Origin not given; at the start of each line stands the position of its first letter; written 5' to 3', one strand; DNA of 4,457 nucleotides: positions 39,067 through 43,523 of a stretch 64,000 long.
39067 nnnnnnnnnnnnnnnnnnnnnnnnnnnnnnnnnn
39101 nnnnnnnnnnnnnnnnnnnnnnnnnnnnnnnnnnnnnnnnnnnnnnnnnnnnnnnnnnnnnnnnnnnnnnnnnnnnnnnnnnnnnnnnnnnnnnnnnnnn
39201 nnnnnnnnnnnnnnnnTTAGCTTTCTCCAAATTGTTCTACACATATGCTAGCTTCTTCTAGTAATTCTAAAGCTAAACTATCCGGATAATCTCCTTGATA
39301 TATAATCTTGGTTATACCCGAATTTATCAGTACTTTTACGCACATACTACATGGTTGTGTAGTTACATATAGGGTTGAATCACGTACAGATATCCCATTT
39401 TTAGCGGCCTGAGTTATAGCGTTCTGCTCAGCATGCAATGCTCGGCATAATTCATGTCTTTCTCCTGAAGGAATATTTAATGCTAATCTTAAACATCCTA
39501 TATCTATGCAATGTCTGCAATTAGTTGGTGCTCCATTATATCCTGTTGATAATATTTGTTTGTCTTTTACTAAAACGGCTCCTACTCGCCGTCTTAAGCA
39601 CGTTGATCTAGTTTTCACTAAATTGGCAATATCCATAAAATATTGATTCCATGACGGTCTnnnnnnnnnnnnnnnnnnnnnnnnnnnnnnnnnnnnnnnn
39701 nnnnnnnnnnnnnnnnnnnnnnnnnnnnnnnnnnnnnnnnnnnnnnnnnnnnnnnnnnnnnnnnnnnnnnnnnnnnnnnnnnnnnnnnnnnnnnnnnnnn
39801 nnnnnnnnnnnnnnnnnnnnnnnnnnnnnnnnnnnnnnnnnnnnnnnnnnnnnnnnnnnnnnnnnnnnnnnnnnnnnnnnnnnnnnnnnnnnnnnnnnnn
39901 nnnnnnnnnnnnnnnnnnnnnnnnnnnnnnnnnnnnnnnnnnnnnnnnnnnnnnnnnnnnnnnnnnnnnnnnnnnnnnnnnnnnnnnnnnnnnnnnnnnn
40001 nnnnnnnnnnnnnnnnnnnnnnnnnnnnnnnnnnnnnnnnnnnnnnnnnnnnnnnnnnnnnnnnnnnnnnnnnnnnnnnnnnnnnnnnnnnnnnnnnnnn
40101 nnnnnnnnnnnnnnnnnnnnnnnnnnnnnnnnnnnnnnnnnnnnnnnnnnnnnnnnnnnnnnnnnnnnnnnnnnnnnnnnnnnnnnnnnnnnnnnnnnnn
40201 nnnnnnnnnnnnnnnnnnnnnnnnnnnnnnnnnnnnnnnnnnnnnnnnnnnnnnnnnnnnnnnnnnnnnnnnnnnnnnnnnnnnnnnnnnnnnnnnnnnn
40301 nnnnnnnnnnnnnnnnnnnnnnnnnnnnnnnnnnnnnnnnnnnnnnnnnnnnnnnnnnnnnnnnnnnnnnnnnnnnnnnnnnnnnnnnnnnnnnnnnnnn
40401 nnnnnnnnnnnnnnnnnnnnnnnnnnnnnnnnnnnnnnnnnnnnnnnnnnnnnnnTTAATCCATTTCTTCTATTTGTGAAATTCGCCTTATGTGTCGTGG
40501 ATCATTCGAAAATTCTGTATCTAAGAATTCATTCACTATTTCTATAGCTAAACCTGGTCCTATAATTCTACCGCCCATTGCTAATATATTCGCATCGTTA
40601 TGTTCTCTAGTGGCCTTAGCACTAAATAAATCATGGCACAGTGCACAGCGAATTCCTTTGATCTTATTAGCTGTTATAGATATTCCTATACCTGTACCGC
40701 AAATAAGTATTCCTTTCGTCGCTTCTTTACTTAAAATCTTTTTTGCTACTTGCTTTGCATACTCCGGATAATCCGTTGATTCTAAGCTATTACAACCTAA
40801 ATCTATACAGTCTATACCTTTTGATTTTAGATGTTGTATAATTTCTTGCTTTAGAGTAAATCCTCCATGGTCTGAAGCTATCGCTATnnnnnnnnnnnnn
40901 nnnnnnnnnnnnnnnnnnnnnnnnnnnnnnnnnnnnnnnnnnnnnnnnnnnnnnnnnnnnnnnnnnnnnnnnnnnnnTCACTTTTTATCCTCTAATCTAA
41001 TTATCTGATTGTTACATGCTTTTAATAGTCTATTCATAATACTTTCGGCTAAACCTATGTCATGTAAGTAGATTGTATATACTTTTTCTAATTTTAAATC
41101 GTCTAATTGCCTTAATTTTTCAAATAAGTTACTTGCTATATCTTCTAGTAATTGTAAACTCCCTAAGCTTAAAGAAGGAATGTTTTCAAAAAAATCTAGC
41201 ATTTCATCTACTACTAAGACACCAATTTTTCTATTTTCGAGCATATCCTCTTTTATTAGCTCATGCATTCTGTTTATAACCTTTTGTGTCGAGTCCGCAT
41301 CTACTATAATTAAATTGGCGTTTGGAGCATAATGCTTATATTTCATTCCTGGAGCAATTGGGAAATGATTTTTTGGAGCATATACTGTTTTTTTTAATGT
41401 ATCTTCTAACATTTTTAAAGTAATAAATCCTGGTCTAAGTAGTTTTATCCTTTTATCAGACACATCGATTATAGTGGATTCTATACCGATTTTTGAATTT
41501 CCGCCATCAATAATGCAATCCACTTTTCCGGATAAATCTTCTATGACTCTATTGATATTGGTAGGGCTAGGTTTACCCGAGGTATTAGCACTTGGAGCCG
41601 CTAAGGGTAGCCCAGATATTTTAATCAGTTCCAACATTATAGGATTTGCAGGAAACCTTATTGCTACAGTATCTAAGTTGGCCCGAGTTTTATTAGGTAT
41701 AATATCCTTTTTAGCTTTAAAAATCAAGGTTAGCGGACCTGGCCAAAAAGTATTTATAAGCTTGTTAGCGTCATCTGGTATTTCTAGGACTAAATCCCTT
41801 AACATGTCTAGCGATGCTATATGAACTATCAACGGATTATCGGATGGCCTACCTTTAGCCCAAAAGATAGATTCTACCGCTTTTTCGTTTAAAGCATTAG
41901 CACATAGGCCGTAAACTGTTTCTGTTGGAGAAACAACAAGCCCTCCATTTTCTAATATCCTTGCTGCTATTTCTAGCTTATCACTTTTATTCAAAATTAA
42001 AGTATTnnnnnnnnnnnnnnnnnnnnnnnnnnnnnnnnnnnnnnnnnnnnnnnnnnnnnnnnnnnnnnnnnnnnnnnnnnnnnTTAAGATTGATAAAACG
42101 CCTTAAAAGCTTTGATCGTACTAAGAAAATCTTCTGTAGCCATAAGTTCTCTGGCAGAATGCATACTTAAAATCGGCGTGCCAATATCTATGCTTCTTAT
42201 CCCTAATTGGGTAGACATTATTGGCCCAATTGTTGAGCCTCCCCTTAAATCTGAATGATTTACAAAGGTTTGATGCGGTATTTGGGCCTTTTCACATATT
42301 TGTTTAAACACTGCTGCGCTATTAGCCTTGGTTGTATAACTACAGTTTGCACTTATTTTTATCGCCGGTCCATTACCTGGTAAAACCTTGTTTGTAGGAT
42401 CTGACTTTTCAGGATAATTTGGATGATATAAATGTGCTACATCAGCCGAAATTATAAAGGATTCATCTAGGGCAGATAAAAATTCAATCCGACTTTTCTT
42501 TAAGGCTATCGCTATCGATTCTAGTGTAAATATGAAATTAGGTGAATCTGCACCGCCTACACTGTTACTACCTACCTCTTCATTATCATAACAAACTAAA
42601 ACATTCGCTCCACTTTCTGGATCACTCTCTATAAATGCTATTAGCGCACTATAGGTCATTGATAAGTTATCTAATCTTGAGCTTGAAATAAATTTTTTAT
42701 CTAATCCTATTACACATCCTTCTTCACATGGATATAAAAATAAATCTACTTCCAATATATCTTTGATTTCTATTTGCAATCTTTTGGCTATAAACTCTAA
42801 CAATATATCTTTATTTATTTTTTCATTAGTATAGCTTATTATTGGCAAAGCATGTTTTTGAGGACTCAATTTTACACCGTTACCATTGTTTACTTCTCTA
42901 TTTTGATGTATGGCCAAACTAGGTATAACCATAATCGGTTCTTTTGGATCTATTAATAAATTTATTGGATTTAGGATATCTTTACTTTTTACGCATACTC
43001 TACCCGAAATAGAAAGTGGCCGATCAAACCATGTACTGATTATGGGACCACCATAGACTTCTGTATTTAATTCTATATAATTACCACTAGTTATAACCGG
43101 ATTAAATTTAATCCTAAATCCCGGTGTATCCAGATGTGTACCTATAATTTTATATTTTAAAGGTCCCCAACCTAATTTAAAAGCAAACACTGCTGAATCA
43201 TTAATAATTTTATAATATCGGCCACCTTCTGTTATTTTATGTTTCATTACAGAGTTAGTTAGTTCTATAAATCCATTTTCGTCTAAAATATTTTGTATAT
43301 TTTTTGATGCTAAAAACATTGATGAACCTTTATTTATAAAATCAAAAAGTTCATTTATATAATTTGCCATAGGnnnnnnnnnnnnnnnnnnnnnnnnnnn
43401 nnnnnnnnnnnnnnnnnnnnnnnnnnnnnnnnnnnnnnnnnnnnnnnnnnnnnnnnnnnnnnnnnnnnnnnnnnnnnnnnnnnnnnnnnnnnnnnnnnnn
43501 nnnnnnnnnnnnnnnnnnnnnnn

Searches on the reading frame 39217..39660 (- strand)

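Call 27: search_protein_families(library=pfam, proteins=[window:39217-39660:-])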
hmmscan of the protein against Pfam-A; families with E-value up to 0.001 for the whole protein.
window:39217-39660:- (147 aa): 3 families
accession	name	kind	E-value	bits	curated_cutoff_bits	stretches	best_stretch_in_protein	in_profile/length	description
PF00383.29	dCMP_cyt_deam_1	-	4.5e-28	97.6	25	1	3-121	2-100/102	Cytidine and deoxycytidylate deaminase zinc-binding region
PF14437.12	MafB19-deam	-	2.1e-23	83.3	27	1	3-128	2-106/142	MafB19-like deaminase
PF14439.12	Bd3614-deam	-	9.6e-06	26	38.5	1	74-130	34-97/113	Bd3614-like deaminase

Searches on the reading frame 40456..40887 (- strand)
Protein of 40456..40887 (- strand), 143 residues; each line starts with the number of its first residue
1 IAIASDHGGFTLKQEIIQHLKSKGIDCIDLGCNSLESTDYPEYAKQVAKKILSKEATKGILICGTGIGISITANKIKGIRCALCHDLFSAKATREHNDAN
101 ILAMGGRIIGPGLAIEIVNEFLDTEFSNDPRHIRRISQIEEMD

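Call 27: search_protein_families(library=pfam, proteins=[window:40456-40887:-])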
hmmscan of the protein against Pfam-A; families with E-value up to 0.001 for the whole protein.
window:40456-40887:- (143 aa): 1 family
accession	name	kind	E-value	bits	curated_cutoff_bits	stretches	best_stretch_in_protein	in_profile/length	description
PF02502.23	LacAB_rpiB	-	3.5e-61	205.6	24.7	1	1-139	1-138/138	Ribose/Galactose Isomerase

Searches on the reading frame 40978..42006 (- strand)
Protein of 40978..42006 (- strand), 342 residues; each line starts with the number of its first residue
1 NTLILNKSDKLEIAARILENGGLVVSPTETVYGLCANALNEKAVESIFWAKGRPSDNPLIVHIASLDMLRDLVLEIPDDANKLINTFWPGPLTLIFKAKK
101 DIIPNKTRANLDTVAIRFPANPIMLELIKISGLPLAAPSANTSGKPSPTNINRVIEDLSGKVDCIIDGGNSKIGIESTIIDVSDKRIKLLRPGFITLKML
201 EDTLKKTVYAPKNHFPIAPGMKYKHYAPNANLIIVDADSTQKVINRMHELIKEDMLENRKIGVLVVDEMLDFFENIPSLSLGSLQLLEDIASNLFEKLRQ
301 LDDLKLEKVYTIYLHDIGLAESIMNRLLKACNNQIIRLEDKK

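Call 27: search_protein_families(library=pfam, proteins=[window:40978-42006:-])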
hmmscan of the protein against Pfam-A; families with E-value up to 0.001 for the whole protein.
window:40978-42006:- (342 aa): 2 families
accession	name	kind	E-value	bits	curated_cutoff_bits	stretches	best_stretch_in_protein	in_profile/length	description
PF01300.24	Sua5_yciO_yrdC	-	3.2e-60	203.1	25.1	1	17-193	2-178/178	Telomere recombination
PF03481.19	Sua5_C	-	2.4e-26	93.3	22.9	1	195-330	1-134/136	Threonylcarbamoyl-AMP synthase, C-terminal domain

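Call 50: find_related_loci(query=window:40978-42006:-, collection=genome_contigs, flank=1500)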
Query window:40978-42006:- (342 aa) in genome_contigs; peptide patterns used: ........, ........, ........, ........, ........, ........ (x = any residue, [..] = any of these).
600 stretches matched a pattern (row limit reached: there are more); 595 encode a relative of the query (tblastn E <= 1e-3); the best 80 are kept; 80 distinct loci.
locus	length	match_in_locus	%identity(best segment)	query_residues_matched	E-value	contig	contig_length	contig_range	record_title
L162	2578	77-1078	67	2-337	2e-150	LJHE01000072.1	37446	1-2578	Candidatus Epulonipiscioides gigas isolate SCG-C07WGA-EpuloA2 SCGC07WGA_74, whole genome shotgun sequence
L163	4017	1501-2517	51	2-337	6e-103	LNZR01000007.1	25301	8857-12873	MAG: Epulopiscium sp. Nele67-Bin005 Nele67M_MBin00215, whole genome shotgun sequence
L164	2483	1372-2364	49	14-338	1e-101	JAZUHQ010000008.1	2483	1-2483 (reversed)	MAG: Lachnospiraceae bacterium isolate T1900045269_TH20190039.MAGScoT_cleanbin_000067 SGB_5895_k141_1707053, whole genom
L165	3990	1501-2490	48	11-337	1e-96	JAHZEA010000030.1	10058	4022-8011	MAG: Lachnospiraceae bacterium isolate HRGM_Genome_2630 HRGM_Genome_2630_30, whole genome shotgun sequence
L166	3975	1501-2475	51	14-339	8e-96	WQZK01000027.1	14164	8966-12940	MAG: Defluviitaleaceae bacterium isolate Lab288P1bin10 Ga0131853_10015039, whole genome shotgun sequence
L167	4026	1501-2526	48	4-340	3e-95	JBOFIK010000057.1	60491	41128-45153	MAG: Sarcina sp. isolate WFFMC_MAG_022 k139_438421_flag=1_multi=70.9524_len=60491, whole genome shotgun sequence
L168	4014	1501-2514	46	8-338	7e-95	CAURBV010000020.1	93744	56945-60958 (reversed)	MAG TPA_asm: uncultured Paenibacillaceae bacterium isolate ERR9968876_bin.7_MetaWRAP_v1.3_MAG genome assembly, contig: E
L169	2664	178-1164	47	14-338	4e-95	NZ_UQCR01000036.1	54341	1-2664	Uncultured Robinsoniella sp. isolate UMGS151, whole genome shotgun sequence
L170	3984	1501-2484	48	14-338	4e-94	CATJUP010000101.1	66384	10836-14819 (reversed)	MAG: uncultured Eubacteriales bacterium isolate iMGMC-707_1678881711 genome assembly, contig: MegahitA5_2340, whole geno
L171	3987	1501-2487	47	14-338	1e-93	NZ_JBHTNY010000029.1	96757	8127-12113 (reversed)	Robinsoniella peoriensis strain CCUG 48729 GCM70027253_51, whole genome shotgun sequence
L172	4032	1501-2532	47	5-339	1e-93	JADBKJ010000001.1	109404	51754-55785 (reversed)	MAG: Thermoanaerobacter sp. isolate Bu09 bin.9_contig1, whole genome shotgun sequence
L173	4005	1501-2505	46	9-339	1e-93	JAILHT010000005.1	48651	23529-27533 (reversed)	MAG: Lachnospiraceae bacterium isolate RUI131 k141_3881643_flag=0_multi=29.6294_len=48651, whole genome shotgun sequence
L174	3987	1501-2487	49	14-338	2e-93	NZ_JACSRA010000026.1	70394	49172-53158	Clostridium cibarium strain Sa3CVN1 NODE_26_length_70394_cov_51.730350, whole genome shotgun sequence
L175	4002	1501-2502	47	11-338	1e-93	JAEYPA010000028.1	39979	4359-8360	MAG: Bacillota bacterium isolate OH_CBB_175 k127_683746, whole genome shotgun sequence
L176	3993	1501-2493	47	9-335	3e-93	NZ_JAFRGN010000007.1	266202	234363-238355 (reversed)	MAG: Butyrivibrio sp. isolate RGIG2449 Goat_Ileum.Co__c79140, whole genome shotgun sequence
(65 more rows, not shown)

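Call 52: find_related_loci(query=window:40978-42006:-, collection=genome_contigs, flank=10000)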
Query window:40978-42006:- (342 aa) in genome_contigs; peptide patterns used: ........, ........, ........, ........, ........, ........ (x = any residue, [..] = any of these).
600 stretches matched a pattern (row limit reached: there are more); 595 encode a relative of the query (tblastn E <= 1e-3); the best 80 are kept; 80 distinct loci.
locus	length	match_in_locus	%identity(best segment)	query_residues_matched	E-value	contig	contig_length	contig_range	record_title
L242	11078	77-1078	67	2-337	1e-145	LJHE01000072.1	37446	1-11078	Candidatus Epulonipiscioides gigas isolate SCG-C07WGA-EpuloA2 SCGC07WGA_74, whole genome shotgun sequence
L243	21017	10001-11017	51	2-337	2e-102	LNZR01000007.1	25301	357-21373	MAG: Epulopiscium sp. Nele67-Bin005 Nele67M_MBin00215, whole genome shotgun sequence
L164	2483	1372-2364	49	14-338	3e-101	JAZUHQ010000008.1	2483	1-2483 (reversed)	MAG: Lachnospiraceae bacterium isolate T1900045269_TH20190039.MAGScoT_cleanbin_000067 SGB_5895_k141_1707053, whole genom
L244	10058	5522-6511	48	11-337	3e-96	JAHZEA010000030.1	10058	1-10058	MAG: Lachnospiraceae bacterium isolate HRGM_Genome_2630 HRGM_Genome_2630_30, whole genome shotgun sequence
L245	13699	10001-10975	51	14-339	3e-95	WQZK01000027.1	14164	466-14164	MAG: Defluviitaleaceae bacterium isolate Lab288P1bin10 Ga0131853_10015039, whole genome shotgun sequence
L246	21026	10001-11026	48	4-340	9e-95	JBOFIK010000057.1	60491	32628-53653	MAG: Sarcina sp. isolate WFFMC_MAG_022 k139_438421_flag=1_multi=70.9524_len=60491, whole genome shotgun sequence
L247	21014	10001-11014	46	8-338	3e-94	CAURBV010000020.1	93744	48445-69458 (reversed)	MAG TPA_asm: uncultured Paenibacillaceae bacterium isolate ERR9968876_bin.7_MetaWRAP_v1.3_MAG genome assembly, contig: E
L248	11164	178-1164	47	14-338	5e-94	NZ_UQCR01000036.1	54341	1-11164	Uncultured Robinsoniella sp. isolate UMGS151, whole genome shotgun sequence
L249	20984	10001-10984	48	14-338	1e-93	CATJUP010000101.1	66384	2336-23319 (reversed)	MAG: uncultured Eubacteriales bacterium isolate iMGMC-707_1678881711 genome assembly, contig: MegahitA5_2340, whole geno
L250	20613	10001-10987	47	14-338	4e-93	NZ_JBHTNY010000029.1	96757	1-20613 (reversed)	Robinsoniella peoriensis strain CCUG 48729 GCM70027253_51, whole genome shotgun sequence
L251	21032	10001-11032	47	5-339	4e-93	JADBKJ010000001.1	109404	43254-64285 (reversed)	MAG: Thermoanaerobacter sp. isolate Bu09 bin.9_contig1, whole genome shotgun sequence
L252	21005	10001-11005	46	9-339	5e-93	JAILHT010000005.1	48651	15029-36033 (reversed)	MAG: Lachnospiraceae bacterium isolate RUI131 k141_3881643_flag=0_multi=29.6294_len=48651, whole genome shotgun sequence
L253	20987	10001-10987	49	14-338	6e-93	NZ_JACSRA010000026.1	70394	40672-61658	Clostridium cibarium strain Sa3CVN1 NODE_26_length_70394_cov_51.730350, whole genome shotgun sequence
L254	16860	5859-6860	47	11-338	5e-93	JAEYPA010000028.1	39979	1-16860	MAG: Bacillota bacterium isolate OH_CBB_175 k127_683746, whole genome shotgun sequence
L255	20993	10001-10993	47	9-335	9e-93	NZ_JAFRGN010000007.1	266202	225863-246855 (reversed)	MAG: Butyrivibrio sp. isolate RGIG2449 Goat_Ileum.Co__c79140, whole genome shotgun sequence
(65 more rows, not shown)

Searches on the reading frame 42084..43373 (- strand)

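Call 32: search_protein_families(library=pfam, proteins=[window:42084-43373:-])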
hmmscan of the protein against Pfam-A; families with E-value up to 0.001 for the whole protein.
window:42084-43373:- (429 aa): 2 families
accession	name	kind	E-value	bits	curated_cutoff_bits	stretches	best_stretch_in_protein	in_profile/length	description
PF02127.20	Peptidase_M18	-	1.7e-116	390.1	24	1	12-427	1-432/432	Aminopeptidase I zinc metalloprotease (M18)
PF05343.19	Peptidase_M42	-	9e-08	31.9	23.2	1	305-421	183-291/292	M42 glutamyl aminopeptidase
